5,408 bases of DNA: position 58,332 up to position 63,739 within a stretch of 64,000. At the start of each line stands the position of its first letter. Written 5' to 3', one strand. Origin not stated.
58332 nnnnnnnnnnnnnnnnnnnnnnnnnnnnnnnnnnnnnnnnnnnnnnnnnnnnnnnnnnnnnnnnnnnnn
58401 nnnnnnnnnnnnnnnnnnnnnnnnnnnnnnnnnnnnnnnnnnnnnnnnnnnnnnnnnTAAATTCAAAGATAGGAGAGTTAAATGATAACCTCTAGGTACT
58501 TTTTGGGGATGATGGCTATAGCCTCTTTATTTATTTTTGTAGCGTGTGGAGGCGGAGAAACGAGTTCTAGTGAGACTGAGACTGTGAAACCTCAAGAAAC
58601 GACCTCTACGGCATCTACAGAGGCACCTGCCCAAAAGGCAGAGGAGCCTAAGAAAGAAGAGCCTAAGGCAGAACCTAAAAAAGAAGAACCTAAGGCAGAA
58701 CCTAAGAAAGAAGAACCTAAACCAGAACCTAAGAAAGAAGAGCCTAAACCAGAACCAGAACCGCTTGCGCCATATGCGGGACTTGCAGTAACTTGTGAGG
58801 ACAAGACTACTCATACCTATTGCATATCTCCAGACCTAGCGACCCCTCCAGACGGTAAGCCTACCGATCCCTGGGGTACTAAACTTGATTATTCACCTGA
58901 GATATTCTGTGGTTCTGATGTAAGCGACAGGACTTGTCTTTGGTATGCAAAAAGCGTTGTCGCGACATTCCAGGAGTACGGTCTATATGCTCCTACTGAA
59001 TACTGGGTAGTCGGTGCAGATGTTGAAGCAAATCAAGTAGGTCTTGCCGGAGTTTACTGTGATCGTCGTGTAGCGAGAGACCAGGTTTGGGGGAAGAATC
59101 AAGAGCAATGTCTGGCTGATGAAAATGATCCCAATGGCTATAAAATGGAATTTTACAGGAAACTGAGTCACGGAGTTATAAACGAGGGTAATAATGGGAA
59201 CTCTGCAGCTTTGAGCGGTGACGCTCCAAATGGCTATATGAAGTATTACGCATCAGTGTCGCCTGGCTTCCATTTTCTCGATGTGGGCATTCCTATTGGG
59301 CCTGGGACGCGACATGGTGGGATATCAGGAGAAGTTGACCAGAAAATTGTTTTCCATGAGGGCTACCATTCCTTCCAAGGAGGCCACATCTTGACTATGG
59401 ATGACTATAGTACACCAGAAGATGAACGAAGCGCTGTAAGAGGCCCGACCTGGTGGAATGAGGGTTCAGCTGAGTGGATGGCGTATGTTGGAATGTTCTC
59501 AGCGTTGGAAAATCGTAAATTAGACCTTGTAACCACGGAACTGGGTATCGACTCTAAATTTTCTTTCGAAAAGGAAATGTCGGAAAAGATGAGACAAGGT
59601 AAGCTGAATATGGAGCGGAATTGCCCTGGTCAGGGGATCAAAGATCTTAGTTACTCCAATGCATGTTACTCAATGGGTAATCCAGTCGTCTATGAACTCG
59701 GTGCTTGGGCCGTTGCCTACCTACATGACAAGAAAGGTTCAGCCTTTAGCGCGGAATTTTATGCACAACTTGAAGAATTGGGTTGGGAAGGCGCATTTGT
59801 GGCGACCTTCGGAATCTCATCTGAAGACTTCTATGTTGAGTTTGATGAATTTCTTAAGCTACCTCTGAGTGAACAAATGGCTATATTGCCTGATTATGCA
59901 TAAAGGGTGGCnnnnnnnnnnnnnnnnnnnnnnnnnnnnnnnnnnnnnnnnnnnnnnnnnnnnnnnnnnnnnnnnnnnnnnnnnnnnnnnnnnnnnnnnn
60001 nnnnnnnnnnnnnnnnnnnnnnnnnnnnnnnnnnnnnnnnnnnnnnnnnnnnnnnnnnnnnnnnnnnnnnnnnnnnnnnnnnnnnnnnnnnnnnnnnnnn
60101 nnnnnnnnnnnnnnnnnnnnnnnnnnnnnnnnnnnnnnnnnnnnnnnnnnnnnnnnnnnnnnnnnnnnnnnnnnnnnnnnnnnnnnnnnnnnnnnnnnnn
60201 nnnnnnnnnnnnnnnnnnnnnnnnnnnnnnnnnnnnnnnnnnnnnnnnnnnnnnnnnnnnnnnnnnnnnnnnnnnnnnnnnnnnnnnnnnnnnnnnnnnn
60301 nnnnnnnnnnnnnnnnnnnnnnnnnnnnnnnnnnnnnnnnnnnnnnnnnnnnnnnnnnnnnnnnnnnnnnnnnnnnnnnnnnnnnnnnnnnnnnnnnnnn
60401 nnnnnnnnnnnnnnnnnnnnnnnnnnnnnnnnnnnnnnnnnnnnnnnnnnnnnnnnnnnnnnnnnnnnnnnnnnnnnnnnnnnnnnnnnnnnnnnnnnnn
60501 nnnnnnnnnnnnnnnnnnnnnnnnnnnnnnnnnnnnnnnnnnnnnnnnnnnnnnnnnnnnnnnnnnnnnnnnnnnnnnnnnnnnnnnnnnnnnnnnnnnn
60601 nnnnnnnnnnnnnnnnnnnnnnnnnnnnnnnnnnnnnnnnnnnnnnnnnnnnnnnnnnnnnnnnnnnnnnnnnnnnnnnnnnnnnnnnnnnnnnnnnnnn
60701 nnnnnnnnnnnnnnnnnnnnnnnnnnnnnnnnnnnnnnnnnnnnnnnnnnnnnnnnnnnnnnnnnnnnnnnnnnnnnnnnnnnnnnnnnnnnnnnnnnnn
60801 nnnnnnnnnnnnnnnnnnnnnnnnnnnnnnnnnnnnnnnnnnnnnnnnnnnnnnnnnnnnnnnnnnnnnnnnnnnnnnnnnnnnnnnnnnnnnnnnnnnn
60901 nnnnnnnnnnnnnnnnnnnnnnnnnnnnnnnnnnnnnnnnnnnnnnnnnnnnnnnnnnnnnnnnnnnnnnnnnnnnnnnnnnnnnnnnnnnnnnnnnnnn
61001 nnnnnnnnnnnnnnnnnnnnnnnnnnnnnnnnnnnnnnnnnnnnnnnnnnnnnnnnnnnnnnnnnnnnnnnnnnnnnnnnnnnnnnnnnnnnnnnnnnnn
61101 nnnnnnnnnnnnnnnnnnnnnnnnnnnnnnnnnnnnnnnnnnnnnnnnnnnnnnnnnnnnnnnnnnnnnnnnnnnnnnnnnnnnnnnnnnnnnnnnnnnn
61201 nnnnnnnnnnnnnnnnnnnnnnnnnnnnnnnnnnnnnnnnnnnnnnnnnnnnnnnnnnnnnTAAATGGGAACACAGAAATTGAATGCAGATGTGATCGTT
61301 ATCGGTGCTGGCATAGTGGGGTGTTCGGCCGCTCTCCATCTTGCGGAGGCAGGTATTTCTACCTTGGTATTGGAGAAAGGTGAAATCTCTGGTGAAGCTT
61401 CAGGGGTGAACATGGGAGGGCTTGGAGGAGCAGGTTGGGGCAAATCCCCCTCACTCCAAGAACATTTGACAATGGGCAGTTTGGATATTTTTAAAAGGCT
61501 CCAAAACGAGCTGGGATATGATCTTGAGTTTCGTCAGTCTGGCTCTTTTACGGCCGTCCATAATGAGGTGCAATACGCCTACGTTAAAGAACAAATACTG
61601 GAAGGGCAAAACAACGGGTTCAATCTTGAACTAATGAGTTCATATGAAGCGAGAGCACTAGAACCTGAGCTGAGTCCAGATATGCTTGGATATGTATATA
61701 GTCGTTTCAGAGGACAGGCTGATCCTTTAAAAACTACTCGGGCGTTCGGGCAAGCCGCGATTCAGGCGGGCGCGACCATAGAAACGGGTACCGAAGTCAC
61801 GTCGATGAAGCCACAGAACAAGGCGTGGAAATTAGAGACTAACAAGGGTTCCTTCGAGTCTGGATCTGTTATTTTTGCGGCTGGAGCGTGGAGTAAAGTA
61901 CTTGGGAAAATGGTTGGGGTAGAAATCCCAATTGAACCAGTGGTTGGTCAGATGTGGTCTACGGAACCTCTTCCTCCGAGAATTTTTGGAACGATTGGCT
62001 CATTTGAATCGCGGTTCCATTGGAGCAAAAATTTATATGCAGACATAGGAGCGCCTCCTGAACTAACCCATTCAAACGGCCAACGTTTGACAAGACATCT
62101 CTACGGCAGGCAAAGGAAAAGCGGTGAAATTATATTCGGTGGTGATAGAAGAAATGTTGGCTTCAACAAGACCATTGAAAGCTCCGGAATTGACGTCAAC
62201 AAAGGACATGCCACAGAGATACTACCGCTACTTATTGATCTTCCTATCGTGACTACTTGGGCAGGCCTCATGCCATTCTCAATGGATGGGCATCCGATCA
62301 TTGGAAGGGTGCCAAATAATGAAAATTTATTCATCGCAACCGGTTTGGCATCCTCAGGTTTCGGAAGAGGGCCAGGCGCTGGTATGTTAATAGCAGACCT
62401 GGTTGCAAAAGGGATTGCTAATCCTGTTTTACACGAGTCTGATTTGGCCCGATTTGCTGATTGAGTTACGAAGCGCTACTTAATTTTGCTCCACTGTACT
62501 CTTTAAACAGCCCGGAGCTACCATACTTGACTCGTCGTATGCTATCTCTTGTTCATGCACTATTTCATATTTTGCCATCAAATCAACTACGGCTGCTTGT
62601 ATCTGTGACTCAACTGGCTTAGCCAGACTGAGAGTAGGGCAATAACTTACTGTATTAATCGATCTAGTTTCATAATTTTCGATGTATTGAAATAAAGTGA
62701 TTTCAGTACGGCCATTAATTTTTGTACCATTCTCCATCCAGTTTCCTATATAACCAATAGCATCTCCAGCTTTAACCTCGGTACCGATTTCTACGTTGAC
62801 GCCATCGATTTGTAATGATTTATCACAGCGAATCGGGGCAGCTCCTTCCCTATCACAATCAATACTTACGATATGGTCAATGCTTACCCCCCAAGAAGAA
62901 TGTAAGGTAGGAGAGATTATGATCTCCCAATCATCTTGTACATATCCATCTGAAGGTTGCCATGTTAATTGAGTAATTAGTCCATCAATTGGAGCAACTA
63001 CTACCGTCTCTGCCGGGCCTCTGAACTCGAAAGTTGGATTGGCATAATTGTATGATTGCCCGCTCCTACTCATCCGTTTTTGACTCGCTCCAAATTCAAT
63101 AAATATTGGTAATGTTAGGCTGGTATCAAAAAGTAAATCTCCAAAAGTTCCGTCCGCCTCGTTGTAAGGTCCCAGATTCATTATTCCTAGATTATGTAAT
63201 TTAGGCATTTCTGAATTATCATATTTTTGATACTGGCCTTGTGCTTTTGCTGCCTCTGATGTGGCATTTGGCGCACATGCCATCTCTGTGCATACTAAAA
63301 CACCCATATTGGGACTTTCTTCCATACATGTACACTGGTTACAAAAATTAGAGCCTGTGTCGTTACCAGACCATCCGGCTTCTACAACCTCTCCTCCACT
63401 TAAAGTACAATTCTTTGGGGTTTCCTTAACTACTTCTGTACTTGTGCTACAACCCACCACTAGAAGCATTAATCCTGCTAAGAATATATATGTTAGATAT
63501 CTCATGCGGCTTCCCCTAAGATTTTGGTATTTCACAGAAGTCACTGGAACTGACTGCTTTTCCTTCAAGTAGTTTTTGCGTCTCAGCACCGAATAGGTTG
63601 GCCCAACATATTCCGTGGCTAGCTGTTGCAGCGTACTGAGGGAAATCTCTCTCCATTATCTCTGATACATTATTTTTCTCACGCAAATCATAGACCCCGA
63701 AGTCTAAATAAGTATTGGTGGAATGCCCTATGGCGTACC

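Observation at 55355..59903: Three tandem lipoprotein metalloproteases share a near-identical 5' 'tether cassette' fused to different catalytic domains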

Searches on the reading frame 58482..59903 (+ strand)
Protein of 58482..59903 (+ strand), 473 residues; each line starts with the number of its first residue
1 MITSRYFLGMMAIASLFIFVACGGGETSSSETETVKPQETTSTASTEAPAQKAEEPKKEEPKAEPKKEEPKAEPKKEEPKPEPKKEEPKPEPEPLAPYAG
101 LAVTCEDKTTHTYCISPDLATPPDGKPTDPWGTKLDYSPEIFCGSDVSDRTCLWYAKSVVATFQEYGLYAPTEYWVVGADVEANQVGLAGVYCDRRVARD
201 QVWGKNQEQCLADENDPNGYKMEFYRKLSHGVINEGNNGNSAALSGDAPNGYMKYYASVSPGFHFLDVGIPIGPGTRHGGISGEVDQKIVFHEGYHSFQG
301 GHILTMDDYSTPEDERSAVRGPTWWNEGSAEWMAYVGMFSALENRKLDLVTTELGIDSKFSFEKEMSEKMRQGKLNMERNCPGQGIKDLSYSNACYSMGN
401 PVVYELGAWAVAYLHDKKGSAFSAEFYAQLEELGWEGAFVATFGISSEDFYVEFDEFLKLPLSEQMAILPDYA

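Call 4: search_protein_families(library=pfam, proteins=[window:58482-59903:+], max_evalue=1)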
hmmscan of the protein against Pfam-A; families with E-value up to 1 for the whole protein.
window:58482-59903:+ (473 aa): 1 family
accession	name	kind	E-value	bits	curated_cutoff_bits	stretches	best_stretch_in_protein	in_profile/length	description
PF05887.16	Trypan_PARP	-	0.66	10.4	100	0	34-95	48-112/134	Procyclic acidic repetitive protein (PARP)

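Call 86: search_protein_families(library=ncbifam, proteins=[window:58482-59903:+], max_evalue=0.1)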
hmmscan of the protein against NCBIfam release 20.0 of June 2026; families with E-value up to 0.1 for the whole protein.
window:58482-59903:+ (473 aa): 7 families
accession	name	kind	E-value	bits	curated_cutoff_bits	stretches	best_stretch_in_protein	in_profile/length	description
NF037973.1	metallo_SslE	exception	0.013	12.9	3000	1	11-100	13-92/1519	lipoprotein metalloprotease SslE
NF041057.1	Rcas_1661_fam_Se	equivalog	0.02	14.4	190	1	12-82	2-68/247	Rcas_1661 family thioredoxin-like (seleno)lipoprotein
NF053527.1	lipo_Cory_WKLS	subfamily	0.029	14.3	105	1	10-57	4-49/166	WKL family lipoprotein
NF033876.2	flagella_HExxH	equivalog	0.03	13.8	205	0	284-340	127-168/384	flagellinolysin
NF058595.1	invert_tail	domain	0.043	14.2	37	1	6-39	56-89/113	lipo-invert putative C-terminal anchoring domain-containing protein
NF040528.1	SP_0198_lipo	equivalog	0.044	13.7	100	1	6-55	3-48/144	SP_0198 family lipoprotein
NF042930.1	EF0163_fam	equivalog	0.081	12.4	65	0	11-69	5-64/165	EF0163 family protein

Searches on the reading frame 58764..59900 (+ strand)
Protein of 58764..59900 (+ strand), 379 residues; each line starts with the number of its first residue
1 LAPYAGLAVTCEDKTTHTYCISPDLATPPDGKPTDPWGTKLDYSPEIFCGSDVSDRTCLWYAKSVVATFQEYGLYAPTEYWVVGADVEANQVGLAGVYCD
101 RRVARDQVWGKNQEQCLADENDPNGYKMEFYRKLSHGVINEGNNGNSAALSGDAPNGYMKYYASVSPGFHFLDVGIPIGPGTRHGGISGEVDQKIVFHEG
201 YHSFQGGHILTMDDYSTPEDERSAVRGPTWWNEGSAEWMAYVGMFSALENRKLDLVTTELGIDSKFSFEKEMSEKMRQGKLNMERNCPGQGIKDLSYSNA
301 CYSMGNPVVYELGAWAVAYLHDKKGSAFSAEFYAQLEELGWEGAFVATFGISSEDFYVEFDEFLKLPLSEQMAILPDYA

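Call 22: find_homologous_proteins(query=window:58764-59900:+)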
Query window:58764-59900:+ (379 aa): 42 proteins with E <= 0.001 among 1930 candidates.
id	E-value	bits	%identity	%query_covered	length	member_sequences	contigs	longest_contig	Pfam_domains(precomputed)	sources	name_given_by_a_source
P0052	6.4e-262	886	99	100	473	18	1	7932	-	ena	-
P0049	4.1e-247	838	93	100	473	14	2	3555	-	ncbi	-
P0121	8.1e-243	823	91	99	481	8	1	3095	-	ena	-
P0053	6.1e-242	821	90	100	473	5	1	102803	-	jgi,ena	-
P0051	2.6e-241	819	90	100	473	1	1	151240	-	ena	-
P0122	2.0e-240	816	91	99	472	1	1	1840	-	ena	-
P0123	5.9e-232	788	88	99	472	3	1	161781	-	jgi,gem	-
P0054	2.1e-230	783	87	100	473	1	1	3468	-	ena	-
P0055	2.1e-224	763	85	100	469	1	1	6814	-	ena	-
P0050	5.7e-224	761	85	100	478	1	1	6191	-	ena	-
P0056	3.4e-223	759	84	100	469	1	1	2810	-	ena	-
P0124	4.8e-223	758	85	99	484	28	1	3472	-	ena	-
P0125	3.2e-220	749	83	99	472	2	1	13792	-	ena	-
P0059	8.0e-177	606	86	77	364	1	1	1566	-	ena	-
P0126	2.8e-169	581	89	74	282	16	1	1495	-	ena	-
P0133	1.0e-102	362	48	98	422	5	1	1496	-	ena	-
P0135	2.1e-64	236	40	97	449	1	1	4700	-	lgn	-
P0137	8.8e-58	214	36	97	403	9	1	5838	-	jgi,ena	jgi:hypothetical protein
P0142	2.2e-43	167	35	90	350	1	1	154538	-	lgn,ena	-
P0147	9.7e-37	145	33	92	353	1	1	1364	PF01752.24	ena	-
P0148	3.9e-35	140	32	93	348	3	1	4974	-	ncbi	ncbi:MAG: hypothetical protein ABGZ17_08160 [Planctomycetaceae bacterium]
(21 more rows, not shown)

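Call 37: find_encoding_contigs(protein=P0123, flank=7000, max_places=2)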
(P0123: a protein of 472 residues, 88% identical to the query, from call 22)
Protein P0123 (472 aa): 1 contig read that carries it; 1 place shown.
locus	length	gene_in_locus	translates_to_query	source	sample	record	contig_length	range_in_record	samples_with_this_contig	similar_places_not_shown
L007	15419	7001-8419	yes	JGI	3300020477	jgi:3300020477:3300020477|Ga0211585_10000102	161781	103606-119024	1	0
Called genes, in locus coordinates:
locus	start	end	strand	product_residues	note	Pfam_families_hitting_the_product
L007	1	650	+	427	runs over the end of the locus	PF07690:MFS_1, PF06779:MFS_4 (weak)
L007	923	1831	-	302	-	PF00892:EamA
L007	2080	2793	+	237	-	PF03591:AzlC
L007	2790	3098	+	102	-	PF05437:AzlD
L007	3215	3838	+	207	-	-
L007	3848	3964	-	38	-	-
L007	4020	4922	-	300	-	-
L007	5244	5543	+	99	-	PF01035:DNA_binding_1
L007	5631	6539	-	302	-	PF00892:EamA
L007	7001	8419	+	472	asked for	-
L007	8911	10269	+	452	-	PF08245:Mur_ligase_M, PF27239:FOL3_C (weak), PF02875:Mur_ligase_C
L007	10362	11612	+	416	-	PF00109:ketoacyl-synt, PF02801:Ketoacyl-synt_C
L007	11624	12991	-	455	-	PF12390:Se-cys_synth_N, PF03841:SelA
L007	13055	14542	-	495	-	PF02629:CoA_binding (weak), PF13380:CoA_binding_2, PF13607:Succ_CoA_lig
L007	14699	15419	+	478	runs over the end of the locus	PF13380:CoA_binding_2, PF13607:Succ_CoA_lig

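Call 51: search_protein_families(library=pfam, alignment_id=A3, max_evalue=0.1)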
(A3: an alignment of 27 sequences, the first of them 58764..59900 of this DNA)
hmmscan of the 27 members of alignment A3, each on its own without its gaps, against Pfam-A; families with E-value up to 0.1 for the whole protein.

A. member 1, window:58764-59900:+ (379 aa): 0 families

B. families by the number of members that match (of 27 scanned): 8 families
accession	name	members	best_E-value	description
PF01752.23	Peptidase_M9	17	2.4e-06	Collagenase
PF18885.6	DUF5648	3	0.0078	Domain of unknown function (DUF5648)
PF05299.18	Peptidase_M61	2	0.0082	M61 glycyl aminopeptidase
PF20573.4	DUF6782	2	0.015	Putative metallopeptidase family (DUF6782)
PF13485.12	Peptidase_MA_2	2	0.032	Peptidase MA superfamily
PF08914.17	Myb_Rap1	1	0.0094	Rap1 Myb domain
PF07607.17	DUF1570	1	0.043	Protein of unknown function (DUF1570)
PF10476.14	DUF2448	1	0.057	Protein of unknown function C-terminus (DUF2448)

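Call 53: search_protein_families(library=pfam, proteins=[P0147, P0148, P0142, P0137, P0135, P0133], max_evalue=0.1)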
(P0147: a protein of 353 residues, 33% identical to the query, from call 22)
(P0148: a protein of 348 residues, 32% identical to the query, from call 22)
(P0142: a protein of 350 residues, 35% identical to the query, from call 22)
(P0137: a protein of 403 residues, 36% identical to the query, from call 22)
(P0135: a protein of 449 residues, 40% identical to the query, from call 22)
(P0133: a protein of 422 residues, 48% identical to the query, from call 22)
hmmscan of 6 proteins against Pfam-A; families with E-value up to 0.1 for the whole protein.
P0147 (353 aa): 1 family
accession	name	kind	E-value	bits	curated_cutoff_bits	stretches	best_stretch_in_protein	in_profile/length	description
PF01752.23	Peptidase_M9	-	2.4e-06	27.5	26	1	183-335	162-287/289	Collagenase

P0148 (348 aa): 1 family
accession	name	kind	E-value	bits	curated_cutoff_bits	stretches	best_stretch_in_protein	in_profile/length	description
PF01752.23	Peptidase_M9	-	0.00063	19.6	26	1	179-297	162-256/289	Collagenase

P0142 (350 aa): 2 families
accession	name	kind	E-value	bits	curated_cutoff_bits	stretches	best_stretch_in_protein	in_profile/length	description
PF01752.23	Peptidase_M9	-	0.003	17.3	26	1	183-225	162-203/289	Collagenase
PF05299.18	Peptidase_M61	-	0.068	14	22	0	181-225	4-52/118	M61 glycyl aminopeptidase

P0137 (403 aa): 2 families
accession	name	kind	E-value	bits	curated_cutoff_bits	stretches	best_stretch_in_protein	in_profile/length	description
PF01752.23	Peptidase_M9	-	0.005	16.6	26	1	234-388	164-287/289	Collagenase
PF18885.6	DUF5648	-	0.0078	16.9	25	1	227-269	43-84/134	Domain of unknown function (DUF5648)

P0135 (449 aa): 2 families
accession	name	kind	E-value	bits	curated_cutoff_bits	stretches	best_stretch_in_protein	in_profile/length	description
PF01752.23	Peptidase_M9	-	0.0084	15.9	26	1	276-316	163-202/289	Collagenase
PF18885.6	DUF5648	-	0.054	14.2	25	0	279-315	5-41/134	Domain of unknown function (DUF5648)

P0133 (422 aa): 0 families

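Call 73: find_encoding_contigs(protein=P0125, flank=6000, max_places=2)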
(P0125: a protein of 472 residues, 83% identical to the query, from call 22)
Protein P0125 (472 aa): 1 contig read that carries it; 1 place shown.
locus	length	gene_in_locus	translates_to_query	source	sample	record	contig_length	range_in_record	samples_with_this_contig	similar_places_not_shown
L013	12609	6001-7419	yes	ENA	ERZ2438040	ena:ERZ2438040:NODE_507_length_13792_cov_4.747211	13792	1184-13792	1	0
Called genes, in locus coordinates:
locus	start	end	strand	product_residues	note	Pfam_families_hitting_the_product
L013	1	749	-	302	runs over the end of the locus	PF00892:EamA, PF03151:TPT (weak), PF00892:EamA (weak)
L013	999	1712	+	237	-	PF03591:AzlC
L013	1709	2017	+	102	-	PF05437:AzlD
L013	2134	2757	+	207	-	-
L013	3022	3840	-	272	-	-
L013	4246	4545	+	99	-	PF01035:DNA_binding_1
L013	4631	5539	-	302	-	PF00892:EamA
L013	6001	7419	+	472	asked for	-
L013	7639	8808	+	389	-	PF00291:PALP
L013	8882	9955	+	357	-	PF00296:Bac_luciferase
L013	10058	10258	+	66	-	-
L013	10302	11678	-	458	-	PF01839:FG-GAP (faint), PF13517:FG-GAP_3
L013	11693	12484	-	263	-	PF03176:MMPL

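Call 79: find_encoding_contigs(protein=P0124, flank=5000, max_places=3)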
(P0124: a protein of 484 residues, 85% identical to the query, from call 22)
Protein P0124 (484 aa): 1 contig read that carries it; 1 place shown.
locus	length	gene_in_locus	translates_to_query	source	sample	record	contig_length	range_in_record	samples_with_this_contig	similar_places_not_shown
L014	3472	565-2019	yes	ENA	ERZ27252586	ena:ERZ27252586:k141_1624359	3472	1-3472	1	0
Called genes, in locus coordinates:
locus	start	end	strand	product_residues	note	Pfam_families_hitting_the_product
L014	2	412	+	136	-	?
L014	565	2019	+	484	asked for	-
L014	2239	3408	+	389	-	PF00291:PALP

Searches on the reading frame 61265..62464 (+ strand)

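Call 86: search_protein_families(library=ncbifam, proteins=[window:61265-62464:+], max_evalue=0.1)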
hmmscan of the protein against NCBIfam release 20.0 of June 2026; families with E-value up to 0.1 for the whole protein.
window:61265-62464:+ (399 aa): 146 families (the best 25 are shown)
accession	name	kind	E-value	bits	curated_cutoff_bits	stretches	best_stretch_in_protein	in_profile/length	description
TIGR02352.1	thiamin_ThiO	equivalog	1.6e-45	155.7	250.8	2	10-232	1-229/351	glycine oxidase ThiO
TIGR01373.1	soxB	subfamily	5.7e-34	117.6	529.45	2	5-253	28-283/407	sarcosine oxidase subunit beta family protein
NF001933.0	PRK00711.1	subfamily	1.8e-27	96.4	383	3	291-383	311-402/429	D-amino acid dehydrogenase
NF008425.0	PRK11259.1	equivalog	1.3e-23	83.5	257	1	7-398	4-376/377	N-methyl-L-tryptophan oxidase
TIGR01377.1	soxA_mon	subfamily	3.8e-23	81.9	479.65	1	9-226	2-216/381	amino oxidase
NF050086.1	pipecolate_AmaA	exception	2.9e-19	69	600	1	4-210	22-237/425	L-pipecolate oxidase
NF033460.1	glycerol3P_ox_II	equivalog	1.2e-18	67.5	460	1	8-219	2-217/361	type 2 glycerol-3-phosphate oxidase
TIGR03364.1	HpnW_proposed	hypoth_equivalog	1.5e-18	67.1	285.1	1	9-369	2-359/365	TIGR03364 family FAD-dependent oxidoreductase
TIGR03197.1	MnmC_Cterm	equivalog_domain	3.3e-18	65.9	174.2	1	9-232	1-223/400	FAD-dependent 5-carboxymethylaminomethyl-2-thiouridine(34) oxidoreductase MnmC1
NF002480.1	PRK01747.1-1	equivalog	1.1e-15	57.2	540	1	7-230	248-470/645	bifunctional tRNA (5-methylaminomethyl-2-thiouridine)(34)-methyltransferase MnmC2/FAD-dependent 5-carboxymethylaminomethyl-2-thiouridine(34)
NF008726.1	PRK11728.1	equivalog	2.5e-15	56.2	299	1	9-223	2-215/389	L-2-hydroxyglutarate oxidase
NF009074.0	PRK12409.1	equivalog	8.5e-14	51.5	494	2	85-228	127-276/410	D-amino acid dehydrogenase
TIGR03377.1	glycerol3P_GlpA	equivalog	2.8e-13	49.3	552.8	1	9-230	1-224/530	anaerobic glycerol-3-phosphate dehydrogenase subunit GlpA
NF008313.0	PRK11101.1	equivalog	7.2e-13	48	425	1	4-230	5-233/548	anaerobic glycerol-3-phosphate dehydrogenase subunit A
TIGR03329.1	Phn_aa_oxid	hypoth_equivalog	1.6e-12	47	632.8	2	311-386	322-396/460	putative aminophosphonate oxidoreductase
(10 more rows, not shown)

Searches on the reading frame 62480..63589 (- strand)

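Call 4: search_protein_families(library=pfam, proteins=[window:62480-63589:-], max_evalue=1)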
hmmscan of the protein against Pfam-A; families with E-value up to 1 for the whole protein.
window:62480-63589:- (369 aa): 4 families
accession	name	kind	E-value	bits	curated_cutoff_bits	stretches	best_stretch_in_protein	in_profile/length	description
PF05375.19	Pacifastin_I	-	0.0014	18.8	27.9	1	82-112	11-37/40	Pacifastin inhibitor (LCMII)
PF01551.29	Peptidase_M23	-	0.0018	18.9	28.7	1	261-285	52-76/96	Peptidase family M23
PF00093.24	VWC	-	0.046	14.5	27.6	1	81-113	17-44/57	von Willebrand factor type C domain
PF13533.13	Biotin_lipoyl_2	-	0.71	10.2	29.8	0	264-281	14-31/32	Biotin-lipoyl like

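Call 86: search_protein_families(library=ncbifam, proteins=[window:62480-63589:-], max_evalue=0.1)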
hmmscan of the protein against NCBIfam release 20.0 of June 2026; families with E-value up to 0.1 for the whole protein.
window:62480-63589:- (369 aa): 0 families
